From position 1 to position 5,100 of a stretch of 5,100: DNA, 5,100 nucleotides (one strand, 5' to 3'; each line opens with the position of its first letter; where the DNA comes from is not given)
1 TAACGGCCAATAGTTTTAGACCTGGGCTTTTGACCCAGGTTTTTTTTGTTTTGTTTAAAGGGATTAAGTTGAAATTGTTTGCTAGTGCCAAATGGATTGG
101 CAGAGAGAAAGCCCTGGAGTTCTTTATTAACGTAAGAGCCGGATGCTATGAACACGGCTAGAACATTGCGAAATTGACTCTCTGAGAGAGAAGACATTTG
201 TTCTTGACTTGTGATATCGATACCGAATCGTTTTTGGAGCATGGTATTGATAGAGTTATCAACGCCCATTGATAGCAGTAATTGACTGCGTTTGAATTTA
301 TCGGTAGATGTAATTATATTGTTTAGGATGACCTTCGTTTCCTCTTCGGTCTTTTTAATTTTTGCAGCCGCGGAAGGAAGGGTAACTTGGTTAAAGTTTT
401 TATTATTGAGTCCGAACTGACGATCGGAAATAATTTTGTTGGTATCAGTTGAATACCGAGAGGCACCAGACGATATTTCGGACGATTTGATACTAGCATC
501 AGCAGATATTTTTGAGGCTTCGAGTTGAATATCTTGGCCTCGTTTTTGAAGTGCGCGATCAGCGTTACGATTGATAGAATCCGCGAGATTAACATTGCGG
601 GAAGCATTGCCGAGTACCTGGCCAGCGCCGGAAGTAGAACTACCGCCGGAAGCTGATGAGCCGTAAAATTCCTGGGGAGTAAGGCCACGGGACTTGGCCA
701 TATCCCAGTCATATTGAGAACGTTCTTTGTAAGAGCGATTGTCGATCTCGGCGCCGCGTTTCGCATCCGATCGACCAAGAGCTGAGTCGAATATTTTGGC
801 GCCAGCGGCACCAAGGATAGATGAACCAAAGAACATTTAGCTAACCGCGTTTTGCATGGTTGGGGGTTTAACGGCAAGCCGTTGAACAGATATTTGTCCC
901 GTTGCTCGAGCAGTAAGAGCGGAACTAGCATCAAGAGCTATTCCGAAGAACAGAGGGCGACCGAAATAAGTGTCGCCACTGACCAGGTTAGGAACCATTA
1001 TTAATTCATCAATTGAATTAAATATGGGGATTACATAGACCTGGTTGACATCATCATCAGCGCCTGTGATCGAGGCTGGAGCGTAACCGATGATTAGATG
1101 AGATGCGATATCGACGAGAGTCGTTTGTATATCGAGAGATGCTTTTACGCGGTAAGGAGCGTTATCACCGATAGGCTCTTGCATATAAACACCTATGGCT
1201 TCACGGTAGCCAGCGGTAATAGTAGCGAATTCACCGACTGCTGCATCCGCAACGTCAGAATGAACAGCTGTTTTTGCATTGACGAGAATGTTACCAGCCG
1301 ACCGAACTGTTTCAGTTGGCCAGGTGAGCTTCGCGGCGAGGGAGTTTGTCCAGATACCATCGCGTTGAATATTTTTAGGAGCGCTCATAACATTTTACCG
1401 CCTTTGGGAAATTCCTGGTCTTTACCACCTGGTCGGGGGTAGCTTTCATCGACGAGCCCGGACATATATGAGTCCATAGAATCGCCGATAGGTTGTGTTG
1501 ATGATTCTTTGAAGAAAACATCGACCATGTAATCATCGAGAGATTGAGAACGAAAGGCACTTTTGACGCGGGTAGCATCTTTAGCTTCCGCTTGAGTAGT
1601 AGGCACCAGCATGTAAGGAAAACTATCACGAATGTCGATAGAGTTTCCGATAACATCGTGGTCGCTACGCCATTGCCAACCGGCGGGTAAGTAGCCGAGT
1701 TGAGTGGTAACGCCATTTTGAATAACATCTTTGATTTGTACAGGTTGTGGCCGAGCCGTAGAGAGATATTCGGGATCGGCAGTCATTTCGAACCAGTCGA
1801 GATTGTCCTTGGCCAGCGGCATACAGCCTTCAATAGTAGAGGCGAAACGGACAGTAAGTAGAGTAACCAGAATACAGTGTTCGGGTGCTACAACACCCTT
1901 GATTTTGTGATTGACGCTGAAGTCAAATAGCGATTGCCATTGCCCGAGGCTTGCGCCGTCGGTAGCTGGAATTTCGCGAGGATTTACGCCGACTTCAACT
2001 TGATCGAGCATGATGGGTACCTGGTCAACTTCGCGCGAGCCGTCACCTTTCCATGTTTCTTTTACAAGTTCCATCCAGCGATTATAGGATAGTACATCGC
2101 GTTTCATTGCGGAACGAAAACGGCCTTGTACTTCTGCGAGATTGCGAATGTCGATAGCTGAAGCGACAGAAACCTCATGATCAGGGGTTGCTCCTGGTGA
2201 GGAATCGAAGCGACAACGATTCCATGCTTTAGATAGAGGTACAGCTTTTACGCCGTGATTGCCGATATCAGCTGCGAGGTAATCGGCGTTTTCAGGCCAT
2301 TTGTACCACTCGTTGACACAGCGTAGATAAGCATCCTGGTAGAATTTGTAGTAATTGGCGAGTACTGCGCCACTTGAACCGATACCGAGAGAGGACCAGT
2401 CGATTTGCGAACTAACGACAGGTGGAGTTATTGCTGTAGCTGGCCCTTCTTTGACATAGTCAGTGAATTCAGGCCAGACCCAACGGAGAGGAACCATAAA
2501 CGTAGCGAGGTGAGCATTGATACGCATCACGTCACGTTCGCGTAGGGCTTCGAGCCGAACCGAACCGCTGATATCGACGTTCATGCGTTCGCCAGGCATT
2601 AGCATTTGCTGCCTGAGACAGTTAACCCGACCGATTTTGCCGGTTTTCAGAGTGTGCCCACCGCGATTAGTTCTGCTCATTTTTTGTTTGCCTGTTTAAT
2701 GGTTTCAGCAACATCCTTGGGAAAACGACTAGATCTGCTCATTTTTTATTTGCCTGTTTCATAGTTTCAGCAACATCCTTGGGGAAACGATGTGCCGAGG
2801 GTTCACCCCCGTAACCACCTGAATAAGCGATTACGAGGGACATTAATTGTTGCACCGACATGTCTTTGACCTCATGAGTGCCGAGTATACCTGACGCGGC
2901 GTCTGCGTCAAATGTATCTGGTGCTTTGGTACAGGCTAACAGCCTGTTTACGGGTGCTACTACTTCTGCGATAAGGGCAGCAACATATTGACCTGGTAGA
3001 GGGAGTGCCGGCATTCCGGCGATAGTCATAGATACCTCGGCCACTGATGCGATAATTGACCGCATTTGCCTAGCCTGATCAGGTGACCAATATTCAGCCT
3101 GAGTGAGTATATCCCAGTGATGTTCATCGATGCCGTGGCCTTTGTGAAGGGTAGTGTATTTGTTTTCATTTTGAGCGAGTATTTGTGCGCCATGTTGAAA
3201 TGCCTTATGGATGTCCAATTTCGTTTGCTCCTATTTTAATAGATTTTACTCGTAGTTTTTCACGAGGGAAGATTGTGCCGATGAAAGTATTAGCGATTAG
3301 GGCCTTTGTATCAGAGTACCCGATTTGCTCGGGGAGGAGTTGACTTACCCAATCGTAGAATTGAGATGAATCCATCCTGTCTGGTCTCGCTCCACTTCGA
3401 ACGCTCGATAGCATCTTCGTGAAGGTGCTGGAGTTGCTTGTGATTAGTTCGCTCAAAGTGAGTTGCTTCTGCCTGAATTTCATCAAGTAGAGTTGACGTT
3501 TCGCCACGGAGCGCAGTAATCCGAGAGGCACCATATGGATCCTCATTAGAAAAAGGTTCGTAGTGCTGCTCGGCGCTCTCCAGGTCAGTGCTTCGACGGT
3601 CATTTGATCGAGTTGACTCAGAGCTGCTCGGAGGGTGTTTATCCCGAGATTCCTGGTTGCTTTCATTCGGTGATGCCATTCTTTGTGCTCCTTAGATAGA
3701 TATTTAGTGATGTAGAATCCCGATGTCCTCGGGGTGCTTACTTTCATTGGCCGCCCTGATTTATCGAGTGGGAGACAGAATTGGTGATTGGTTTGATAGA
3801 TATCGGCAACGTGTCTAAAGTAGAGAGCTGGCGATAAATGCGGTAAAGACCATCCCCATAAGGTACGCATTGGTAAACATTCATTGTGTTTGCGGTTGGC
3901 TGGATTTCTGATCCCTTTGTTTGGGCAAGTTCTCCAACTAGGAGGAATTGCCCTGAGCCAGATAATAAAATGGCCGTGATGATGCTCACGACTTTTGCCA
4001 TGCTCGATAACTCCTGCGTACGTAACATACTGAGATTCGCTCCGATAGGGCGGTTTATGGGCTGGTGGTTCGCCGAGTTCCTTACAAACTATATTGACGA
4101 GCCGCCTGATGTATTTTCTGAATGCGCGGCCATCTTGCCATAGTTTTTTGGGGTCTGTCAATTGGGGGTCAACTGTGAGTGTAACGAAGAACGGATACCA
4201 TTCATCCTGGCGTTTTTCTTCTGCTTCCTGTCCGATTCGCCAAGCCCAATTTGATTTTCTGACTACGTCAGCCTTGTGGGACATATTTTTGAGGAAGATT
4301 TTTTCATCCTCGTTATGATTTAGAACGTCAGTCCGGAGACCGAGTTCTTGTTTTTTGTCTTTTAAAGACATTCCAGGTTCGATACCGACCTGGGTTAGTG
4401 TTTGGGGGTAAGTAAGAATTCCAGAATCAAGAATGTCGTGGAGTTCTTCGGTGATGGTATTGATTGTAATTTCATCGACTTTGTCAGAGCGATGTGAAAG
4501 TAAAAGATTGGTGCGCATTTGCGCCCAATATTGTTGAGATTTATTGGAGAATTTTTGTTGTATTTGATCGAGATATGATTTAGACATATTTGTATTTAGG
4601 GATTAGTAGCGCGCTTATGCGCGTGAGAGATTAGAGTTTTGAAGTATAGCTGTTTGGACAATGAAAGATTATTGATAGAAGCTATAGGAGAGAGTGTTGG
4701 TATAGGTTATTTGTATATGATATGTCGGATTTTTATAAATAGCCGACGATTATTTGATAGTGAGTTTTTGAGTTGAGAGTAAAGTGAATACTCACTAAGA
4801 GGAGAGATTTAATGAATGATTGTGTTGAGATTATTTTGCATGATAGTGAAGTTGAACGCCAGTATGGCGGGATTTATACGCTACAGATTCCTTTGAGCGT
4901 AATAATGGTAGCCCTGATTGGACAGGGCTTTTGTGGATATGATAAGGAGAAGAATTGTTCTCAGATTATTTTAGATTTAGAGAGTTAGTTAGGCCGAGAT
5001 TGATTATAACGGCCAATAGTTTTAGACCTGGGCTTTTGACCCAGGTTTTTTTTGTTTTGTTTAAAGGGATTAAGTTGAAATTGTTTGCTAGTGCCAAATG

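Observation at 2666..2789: Diverged 62-nt tandem duplication of the D/F gene junction creates a 21-aa ORF at the gene-J position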

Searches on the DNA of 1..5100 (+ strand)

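Call 6: search_dna_similar(query=window:1-5100:+, collection=phages, mode=near)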
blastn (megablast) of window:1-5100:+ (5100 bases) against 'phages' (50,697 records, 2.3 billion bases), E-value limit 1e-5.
No match.

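Call 43: search_rna_families(source=window, threshold=gathering)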
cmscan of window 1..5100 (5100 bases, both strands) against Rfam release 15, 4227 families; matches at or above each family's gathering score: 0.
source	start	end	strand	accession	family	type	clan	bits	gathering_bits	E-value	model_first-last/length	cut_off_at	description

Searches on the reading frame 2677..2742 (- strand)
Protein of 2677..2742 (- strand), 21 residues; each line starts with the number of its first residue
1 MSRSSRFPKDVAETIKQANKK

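Call 4: search_protein_families(library=pfam, proteins=[window:2677-2742:-], max_evalue=0.1)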
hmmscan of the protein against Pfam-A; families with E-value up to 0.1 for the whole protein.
window:2677-2742:- (21 aa): 0 families

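Call 5: search_protein_families(library=phrogs, proteins=[window:2677-2742:-], max_evalue=0.1)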
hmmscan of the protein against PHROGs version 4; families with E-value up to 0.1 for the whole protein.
window:2677-2742:- (21 aa): 0 families

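Call 59: search_protein_families(library=pfam, proteins=[window:2680-2742:-], max_evalue=10)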
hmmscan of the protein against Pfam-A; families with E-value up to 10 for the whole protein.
seq(21 aa): 0 families

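Call 60: search_protein_families(library=phrogs, proteins=[window:2680-2742:-], max_evalue=10)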
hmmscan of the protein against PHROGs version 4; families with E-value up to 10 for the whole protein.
seq(21 aa): 1 family
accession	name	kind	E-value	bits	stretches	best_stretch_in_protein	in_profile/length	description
phrog_37238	-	unknown function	0.25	12.6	1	1-20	1-20/80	-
